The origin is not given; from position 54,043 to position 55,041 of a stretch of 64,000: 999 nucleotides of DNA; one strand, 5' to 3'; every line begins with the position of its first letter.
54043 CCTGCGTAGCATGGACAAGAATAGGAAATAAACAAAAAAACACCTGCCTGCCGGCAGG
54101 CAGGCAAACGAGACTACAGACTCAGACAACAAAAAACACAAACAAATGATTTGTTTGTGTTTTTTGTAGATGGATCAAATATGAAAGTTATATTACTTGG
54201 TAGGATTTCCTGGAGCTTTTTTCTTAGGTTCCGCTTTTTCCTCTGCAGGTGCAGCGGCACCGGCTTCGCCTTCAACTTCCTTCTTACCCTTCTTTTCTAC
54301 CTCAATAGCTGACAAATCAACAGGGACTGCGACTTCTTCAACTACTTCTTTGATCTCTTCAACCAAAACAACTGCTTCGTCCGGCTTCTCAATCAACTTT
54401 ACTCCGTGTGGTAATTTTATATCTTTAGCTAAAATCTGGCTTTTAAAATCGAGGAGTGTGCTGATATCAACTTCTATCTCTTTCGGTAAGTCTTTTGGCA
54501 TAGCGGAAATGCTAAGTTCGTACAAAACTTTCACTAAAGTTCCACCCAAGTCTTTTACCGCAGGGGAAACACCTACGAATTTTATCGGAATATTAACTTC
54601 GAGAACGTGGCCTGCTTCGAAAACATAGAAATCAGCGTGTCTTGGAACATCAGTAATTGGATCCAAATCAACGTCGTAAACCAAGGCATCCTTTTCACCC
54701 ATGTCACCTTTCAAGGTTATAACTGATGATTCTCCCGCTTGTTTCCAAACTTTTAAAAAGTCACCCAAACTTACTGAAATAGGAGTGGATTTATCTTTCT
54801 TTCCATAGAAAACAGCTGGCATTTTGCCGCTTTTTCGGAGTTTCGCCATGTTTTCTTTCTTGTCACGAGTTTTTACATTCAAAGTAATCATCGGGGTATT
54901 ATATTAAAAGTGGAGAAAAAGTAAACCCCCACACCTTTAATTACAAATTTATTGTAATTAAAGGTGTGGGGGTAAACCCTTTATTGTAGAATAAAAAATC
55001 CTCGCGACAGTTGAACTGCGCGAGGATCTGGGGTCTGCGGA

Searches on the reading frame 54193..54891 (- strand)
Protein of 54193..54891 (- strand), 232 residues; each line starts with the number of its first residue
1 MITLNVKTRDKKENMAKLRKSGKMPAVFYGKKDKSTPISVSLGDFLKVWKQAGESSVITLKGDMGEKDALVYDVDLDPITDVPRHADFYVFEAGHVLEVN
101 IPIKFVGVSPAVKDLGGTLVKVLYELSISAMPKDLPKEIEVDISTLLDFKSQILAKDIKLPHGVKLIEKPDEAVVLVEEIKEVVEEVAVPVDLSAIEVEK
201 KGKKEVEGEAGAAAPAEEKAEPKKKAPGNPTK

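Call 53: search_protein_families(library=pfam, proteins=[window:54193-54891:-], max_evalue=0.01)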
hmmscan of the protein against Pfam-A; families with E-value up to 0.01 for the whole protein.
window:54193-54891:- (232 aa): 2 families
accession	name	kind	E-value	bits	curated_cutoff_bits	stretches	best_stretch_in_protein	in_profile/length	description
PF14693.11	Ribosomal_TL5_C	-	3.1e-21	76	27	1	97-179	2-82/84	Ribosomal protein TL5, C-terminal domain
PF01386.24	Ribosomal_L25p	-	4.8e-19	69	23.6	1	4-88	1-82/82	Ribosomal L25p family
